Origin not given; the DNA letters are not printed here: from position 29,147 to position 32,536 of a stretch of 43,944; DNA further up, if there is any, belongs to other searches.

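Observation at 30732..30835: MITE-derived palindromic element sitting in frame inside uvrA-1 (RPE-like behaviour)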

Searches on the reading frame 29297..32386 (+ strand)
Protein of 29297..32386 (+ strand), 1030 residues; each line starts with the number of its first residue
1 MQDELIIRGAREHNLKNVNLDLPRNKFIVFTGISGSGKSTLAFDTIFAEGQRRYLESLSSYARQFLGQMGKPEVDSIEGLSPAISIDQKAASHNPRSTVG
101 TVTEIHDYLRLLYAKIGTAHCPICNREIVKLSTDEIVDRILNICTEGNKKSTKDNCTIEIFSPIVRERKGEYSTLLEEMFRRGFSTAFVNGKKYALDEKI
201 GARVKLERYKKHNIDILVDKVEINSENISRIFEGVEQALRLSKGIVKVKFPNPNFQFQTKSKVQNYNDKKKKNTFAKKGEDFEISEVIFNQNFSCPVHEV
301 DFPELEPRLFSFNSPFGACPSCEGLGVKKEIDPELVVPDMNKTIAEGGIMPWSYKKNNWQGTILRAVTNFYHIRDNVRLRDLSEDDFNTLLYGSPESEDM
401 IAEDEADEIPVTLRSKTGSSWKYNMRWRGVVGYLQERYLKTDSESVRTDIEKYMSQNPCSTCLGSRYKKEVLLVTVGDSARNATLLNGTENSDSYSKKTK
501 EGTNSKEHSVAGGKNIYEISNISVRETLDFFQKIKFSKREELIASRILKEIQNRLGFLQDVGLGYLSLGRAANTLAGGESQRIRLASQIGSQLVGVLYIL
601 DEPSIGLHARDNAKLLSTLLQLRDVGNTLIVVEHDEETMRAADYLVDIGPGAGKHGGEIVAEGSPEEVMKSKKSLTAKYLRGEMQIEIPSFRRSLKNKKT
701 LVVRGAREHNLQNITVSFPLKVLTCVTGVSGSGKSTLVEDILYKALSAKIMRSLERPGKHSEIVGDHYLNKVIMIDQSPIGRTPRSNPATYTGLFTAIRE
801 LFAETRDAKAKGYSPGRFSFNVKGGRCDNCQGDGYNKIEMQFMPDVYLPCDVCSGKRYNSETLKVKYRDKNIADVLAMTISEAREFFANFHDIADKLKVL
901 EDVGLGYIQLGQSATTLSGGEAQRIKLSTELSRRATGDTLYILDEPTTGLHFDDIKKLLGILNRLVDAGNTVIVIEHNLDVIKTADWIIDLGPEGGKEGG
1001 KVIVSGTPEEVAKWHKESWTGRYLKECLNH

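Call 10: search_solved_structures(query=window:29297-32386:+, show_alignments=2)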
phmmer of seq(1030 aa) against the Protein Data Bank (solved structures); distinct sequences matched with E-value up to 0.001: 245 (the best 60 are shown).
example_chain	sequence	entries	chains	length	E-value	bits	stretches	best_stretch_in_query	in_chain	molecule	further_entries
9gxk_A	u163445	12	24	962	0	1109.6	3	511-1028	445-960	UvrABC system protein A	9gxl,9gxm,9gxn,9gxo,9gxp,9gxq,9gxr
9gxw_A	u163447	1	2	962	0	1107.1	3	511-1028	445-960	UvrABC system protein A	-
9gxu_A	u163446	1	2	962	0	1107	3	511-1028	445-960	UvrABC system protein A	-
3zqj_A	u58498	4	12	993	0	1098.6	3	511-1028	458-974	UVRABC SYSTEM PROTEIN A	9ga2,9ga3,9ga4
9ga5_A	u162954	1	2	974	0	1098.4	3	511-1027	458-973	UvrABC system protein A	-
2r6f_A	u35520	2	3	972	0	1094.3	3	510-1028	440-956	Excinuclease ABC subunit A | Excinuclease ABC, A subunit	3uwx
3pih_A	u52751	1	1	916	1.4e-298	996.2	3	512-1027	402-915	UvrABC system protein A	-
3ux8_A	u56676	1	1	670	8.5e-276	920.7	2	511-1028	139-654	Excinuclease ABC, A subunit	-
6n9l_A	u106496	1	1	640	1e-253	847.7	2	512-1027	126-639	UvrABC system protein A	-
2vf7_A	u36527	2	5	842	1.5e-200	671.7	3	533-1027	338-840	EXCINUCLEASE ABC, SUBUNIT A. | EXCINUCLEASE ABC SUBUNIT A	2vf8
7sh1_A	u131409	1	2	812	3.4e-142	478.5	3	771-1025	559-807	Excinuclease ABC subunit UvrA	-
3j15_B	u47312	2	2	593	3.5e-12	48.2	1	882-986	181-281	ABC transporter ATP-binding protein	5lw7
3bk7_A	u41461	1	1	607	3.8e-12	48.1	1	882-986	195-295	ABC transporter ATP-binding protein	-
7zk9_A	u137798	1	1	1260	3.1e-11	45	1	908-993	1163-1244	ATP-dependent translocase ABCB1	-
7zk8_A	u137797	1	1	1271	3.3e-11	44.9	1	908-993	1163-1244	ATP-dependent translocase ABCB1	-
4u00_A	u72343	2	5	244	3e-10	41.8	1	897-1030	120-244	Amino acid ABC transporter, ATP-binding protein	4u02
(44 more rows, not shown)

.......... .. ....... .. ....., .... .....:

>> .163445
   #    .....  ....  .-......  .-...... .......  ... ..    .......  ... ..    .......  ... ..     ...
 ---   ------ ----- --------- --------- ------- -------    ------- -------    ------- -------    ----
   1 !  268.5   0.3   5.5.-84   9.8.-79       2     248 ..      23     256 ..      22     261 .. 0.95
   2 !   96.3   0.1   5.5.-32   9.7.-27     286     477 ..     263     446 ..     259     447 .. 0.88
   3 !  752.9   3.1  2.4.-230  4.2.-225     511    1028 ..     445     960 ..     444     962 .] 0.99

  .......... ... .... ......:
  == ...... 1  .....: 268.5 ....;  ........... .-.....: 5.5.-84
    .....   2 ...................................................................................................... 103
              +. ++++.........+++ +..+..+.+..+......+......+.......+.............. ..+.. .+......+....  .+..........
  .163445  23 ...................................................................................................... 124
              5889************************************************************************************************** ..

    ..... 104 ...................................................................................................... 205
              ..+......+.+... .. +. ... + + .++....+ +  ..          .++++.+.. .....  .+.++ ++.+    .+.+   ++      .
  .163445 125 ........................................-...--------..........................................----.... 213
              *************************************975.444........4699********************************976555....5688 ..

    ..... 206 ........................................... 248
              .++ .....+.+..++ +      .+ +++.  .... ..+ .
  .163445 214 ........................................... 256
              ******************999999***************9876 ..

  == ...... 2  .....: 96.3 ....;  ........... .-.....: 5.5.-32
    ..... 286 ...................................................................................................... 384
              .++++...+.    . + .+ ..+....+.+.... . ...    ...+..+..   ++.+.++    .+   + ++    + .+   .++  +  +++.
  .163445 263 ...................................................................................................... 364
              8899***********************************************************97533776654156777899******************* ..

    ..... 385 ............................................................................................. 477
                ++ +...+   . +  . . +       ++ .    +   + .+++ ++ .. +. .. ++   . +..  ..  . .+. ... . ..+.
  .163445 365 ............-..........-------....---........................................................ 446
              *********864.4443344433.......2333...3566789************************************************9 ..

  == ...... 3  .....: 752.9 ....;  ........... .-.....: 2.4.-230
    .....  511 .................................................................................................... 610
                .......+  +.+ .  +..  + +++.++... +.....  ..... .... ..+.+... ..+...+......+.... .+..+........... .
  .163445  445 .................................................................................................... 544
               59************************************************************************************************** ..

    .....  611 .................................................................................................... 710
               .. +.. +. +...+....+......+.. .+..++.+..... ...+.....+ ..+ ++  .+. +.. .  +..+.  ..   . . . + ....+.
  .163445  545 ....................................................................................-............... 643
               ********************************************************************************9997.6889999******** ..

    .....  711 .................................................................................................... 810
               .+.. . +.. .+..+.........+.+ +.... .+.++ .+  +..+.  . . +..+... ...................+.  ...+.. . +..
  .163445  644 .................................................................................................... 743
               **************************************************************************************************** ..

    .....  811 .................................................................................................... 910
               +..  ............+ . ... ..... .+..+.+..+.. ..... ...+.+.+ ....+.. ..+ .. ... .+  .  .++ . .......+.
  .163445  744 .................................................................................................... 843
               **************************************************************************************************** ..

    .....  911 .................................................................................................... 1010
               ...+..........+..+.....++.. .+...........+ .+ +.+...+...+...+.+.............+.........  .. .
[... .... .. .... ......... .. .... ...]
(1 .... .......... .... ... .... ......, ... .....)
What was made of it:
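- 29297..32389 (+): uvrA-1 coding sequence (1030 aa), host gene of the element. Full-length matches to solved UvrA structures (call 10).
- Checked: HMMER against solved UvrA structures leaves query residues 478-510 unmatched, between chain residues 446 and 445 of 9gxk (call 10).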

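Call 11: find_homologous_proteins(query=window:29297-32386:+, max_evalue=1e-50)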
Query seq(1030 aa) (1030 aa): 8000 proteins with E <= 1e-50 among 8000 candidates; the best 120 are listed.
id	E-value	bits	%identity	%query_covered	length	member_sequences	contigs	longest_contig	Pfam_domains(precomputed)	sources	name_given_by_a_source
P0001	0.0e+0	2341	100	100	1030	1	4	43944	PF17760.7,PF17755.7,PF00005.34,PF13555.13,PF03193.23,PF02463.26,PF13304.13,PF20720.4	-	-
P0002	0.0e+0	2111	91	100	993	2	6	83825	PF17760.7,PF17755.7,PF00005.34,PF13555.13,PF03193.23,PF02463.26,PF13304.13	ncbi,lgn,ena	-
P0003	0.0e+0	2111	91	100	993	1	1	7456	PF17760.7,PF17755.7,PF00005.34,PF13555.13,PF03193.23,PF02463.26,PF13304.13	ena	-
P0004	0.0e+0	2102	91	100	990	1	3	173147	PF17760.7,PF17755.7,PF00005.34,PF13476.13,PF13555.13,PF03193.23,PF02463.26,PF13304.13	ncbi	ncbi:MAG: excinuclease ABC subunit UvrA [Candidatus Moraniibacteriota bacterium]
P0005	0.0e+0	2089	91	100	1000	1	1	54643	PF17760.7,PF17755.7,PF00005.34,PF13476.13,PF13555.13,PF03193.23,PF02463.26,PF13304.13,PF20720.4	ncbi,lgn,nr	ncbi:MAG: excinuclease ABC subunit UvrA [Candidatus Moranbacteria bacterium]|nr:excinuclease ABC sub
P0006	0.0e+0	2085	91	100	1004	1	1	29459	PF17760.7,PF17755.7,PF00005.34,PF13555.13,PF03193.23,PF02463.26,PF13304.13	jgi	jgi:excinuclease ABC subunit A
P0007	0.0e+0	2084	90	100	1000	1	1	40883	PF17760.7,PF17755.7,PF00005.34,PF13476.13,PF13555.13,PF03193.23,PF02463.26,PF13304.13,PF20720.4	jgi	jgi:excinuclease ABC subunit A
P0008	0.0e+0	2058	90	100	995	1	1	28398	PF17760.7,PF17755.7,PF00005.34,PF13555.13,PF03193.23,PF02463.26,PF13304.13,PF20720.4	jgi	jgi:excinuclease ABC subunit A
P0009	0.0e+0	2040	88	100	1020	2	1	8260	PF17760.7,PF17755.7,PF00005.34,PF13555.13,PF03193.23,PF02463.26,PF13304.13,PF20720.4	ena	-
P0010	0.0e+0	2000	88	100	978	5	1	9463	PF17760.7,PF17755.7,PF00005.34,PF13555.13,PF03193.23,PF20703.4,PF02463.26,PF13304.13,PF20720.4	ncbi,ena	ncbi:MAG: excinuclease ABC subunit UvrA [Candidatus Moraniibacteriota bacterium]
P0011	0.0e+0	1998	86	100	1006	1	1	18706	PF17760.7,PF17755.7,PF00005.34,PF13555.13,PF03193.23,PF02463.26,PF13304.13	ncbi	-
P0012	0.0e+0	1924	85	100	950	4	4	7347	PF17760.7,PF17755.7,PF00005.34,PF13555.13,PF13401.13,PF03193.23,PF20703.4,PF02463.26,PF13304.13,PF20720.4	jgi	jgi:excinuclease ABC subunit A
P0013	0.0e+0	1874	81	100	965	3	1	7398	PF17760.7,PF17755.7,PF00005.34,PF13555.13,PF03193.23,PF02463.26,PF13304.13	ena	-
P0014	0.0e+0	1865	81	100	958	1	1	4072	PF17760.7,PF17755.7,PF00005.34,PF13476.13,PF13555.13,PF03193.23,PF02463.26,PF13304.13,PF13191.13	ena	-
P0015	0.0e+0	1864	81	100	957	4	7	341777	PF17760.7,PF17755.7,PF00005.34,PF13555.13,PF03193.23,PF02463.26,PF13304.13,PF20720.4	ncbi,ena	-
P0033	0.0e+0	1730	73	100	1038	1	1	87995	PF17760.7,PF17755.7,PF00005.34,PF13555.13,PF03193.23,PF20703.4,PF02463.26,PF13304.13,PF00931.29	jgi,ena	-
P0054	0.0e+0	1707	76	100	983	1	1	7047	PF17760.7,PF17755.7,PF00005.34,PF13555.13,PF03193.23,PF02463.26,PF13304.13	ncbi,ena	-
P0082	0.0e+0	1661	72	100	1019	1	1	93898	PF17760.7,PF17755.7,PF00005.34,PF13476.13,PF13555.13,PF03193.23,PF02463.26,PF13304.13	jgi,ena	-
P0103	0.0e+0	1635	71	100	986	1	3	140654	PF17760.7,PF12399.15,PF17755.7,PF00005.34,PF13476.13,PF13555.13,PF03193.23,PF02463.26,PF13304.13,PF20720.4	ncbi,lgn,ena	-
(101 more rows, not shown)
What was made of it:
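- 29297..32389 (+): Moranbacteria orthologues at 70-91% identity (call 11).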

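Call 15: find_encoding_contigs(protein=P0002, flank=10000, max_places=2)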
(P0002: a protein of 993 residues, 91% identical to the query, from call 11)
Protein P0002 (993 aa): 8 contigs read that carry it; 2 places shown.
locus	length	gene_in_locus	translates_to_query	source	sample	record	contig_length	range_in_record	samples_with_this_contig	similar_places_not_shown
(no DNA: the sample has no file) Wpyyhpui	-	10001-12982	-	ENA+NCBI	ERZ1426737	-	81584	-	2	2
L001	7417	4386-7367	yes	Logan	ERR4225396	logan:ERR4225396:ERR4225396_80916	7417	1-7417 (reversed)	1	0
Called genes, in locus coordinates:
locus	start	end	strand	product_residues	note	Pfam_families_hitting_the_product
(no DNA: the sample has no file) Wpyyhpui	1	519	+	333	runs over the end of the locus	PF00483:NTP_transferase, PF22640:ManC_GMP_beta-helix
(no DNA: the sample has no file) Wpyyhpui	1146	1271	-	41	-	-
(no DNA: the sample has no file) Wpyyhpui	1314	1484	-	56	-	-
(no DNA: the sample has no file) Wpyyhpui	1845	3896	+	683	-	PF00270:DEAD (weak), PF04851:ResIII, PF17757:UvrB_inter, PF27431:UvrB_3rd, PF00271:Helicase_C, PF12344:UvrB, PF02151:UVR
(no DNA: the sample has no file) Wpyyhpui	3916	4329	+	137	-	PF04463:2-thiour_desulf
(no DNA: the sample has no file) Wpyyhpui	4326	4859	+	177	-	PF00293:NUDIX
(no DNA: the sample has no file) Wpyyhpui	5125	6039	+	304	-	PF00332:Glyco_hydro_17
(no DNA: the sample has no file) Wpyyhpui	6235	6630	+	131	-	PF01050:MannoseP_isomer, PF07883:Cupin_2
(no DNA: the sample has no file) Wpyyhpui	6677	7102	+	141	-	-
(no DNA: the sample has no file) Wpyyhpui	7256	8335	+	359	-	-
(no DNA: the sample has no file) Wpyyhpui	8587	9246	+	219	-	PF00717:Peptidase_S24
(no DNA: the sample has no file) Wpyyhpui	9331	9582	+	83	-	-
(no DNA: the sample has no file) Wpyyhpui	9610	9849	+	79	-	-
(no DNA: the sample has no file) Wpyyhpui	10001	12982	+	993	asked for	PF00005:ABC_tran (faint), PF02463:SMC_N (faint), PF03193:RsgA_GTPase (faint), PF13304:AAA_21 (faint), PF13555:AAA_29 (faint), PF17760:UvrA_inter, PF17755:UvrA_DNA-bind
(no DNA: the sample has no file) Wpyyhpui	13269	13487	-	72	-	-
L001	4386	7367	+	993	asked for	PF00005:ABC_tran (faint), PF02463:SMC_N (faint), PF03193:RsgA_GTPase (faint), PF13304:AAA_21 (faint), PF13555:AAA_29 (faint), PF17760:UvrA_inter, PF17755:UvrA_DNA-bind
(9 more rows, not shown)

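Call 16: find_encoding_contigs(protein=P0054, flank=10000, max_places=2)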
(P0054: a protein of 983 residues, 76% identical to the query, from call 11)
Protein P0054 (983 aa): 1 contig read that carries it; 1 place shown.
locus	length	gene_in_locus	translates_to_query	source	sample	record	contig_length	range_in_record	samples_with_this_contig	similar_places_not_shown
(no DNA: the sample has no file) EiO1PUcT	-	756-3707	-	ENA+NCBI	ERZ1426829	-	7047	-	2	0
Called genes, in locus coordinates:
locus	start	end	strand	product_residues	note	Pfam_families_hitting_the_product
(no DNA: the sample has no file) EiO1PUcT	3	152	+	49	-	?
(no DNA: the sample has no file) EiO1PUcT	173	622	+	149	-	-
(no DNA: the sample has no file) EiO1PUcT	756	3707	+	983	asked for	PF00005:ABC_tran (faint), PF02463:SMC_N (faint), PF03193:RsgA_GTPase (faint), PF13304:AAA_21 (faint), PF13555:AAA_29 (faint), PF17760:UvrA_inter, PF17755:UvrA_DNA-bind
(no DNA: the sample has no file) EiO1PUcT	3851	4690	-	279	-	-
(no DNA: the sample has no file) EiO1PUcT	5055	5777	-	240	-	PF01507:PAPS_reduct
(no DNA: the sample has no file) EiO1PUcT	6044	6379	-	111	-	-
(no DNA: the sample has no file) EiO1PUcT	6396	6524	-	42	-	-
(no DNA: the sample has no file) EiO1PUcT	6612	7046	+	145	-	?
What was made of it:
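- Tried and rejected: DNA for P0054 ('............' at the same site) could not be fetched (call 16).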

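Call 19: find_encoding_contigs(protein=P0033, flank=10000, max_places=1)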
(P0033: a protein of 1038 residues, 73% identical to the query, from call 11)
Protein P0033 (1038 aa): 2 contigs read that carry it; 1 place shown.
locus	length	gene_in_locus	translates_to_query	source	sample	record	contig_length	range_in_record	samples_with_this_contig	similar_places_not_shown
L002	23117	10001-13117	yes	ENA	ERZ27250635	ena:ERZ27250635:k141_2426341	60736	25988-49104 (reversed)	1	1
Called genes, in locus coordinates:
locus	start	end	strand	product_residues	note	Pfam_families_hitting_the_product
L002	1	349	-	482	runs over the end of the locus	PF00496:SBP_bac_5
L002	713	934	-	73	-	PF03840:SecG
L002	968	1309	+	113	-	-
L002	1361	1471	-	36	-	-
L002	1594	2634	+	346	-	PF00483:NTP_transferase, PF22640:ManC_GMP_beta-helix (weak)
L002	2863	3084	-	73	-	-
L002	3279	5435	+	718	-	PF00270:DEAD (faint), PF04851:ResIII, PF13604:AAA_30 (faint), PF17757:UvrB_inter, PF27431:UvrB_3rd, PF00271:Helicase_C, PF12344:UvrB, PF02151:UVR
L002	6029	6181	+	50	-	-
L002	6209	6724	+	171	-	-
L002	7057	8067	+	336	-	-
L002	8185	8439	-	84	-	-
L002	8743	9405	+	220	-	PF00717:Peptidase_S24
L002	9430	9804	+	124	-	PF05635:23S_rRNA_IVP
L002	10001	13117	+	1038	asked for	PF00005:ABC_tran (faint), PF00931:NB-ARC (faint), PF02463:SMC_N (faint), PF03193:RsgA_GTPase (faint), PF13304:AAA_21 (faint), PF13555:AAA_29 (faint), PF17760:UvrA_inter, PF17755:UvrA_DNA-bind, +1 more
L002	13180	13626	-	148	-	-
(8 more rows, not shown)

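Call 20: find_encoding_contigs(protein=P0082, flank=10000, max_places=1)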
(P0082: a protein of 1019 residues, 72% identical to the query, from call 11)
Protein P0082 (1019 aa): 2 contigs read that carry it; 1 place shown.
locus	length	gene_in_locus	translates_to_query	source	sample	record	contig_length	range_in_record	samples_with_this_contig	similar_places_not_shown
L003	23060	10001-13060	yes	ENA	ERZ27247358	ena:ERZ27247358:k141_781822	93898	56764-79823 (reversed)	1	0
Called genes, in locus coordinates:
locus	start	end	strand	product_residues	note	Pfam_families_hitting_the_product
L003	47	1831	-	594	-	PF12706:Lactamase_B_2, PF00753:Lactamase_B, PF22505:RNase_J_b_CASP, PF17770:RNase_J_C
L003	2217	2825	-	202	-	PF06560:GPI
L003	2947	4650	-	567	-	PF00496:SBP_bac_5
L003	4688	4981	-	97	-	PF03840:SecG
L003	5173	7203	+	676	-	PF00270:DEAD (weak), PF04851:ResIII, PF13245:AAA_19 (faint), PF17757:UvrB_inter, PF27431:UvrB_3rd, PF00271:Helicase_C, PF12344:UvrB, PF02151:UVR, +1 more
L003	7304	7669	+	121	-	-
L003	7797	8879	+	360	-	PF03227:GILT (weak)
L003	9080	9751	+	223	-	PF00717:Peptidase_S24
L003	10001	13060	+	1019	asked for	PF00005:ABC_tran (faint), PF02463:SMC_N (faint), PF03193:RsgA_GTPase (faint), PF13304:AAA_21 (faint), PF13476:AAA_23 (faint), PF13555:AAA_29 (faint), PF17760:UvrA_inter, PF17755:UvrA_DNA-bind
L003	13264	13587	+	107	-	PF04480:DUF559, PF18741:MTES_1575 (weak)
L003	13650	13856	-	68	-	-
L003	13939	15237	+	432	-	PF01541:GIY-YIG, PF27096:UvrC_M, PF02151:UVR, PF08459:UvrC_RNaseH_dom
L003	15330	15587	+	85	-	-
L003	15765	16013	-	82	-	PF00550:PP-binding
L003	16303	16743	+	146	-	-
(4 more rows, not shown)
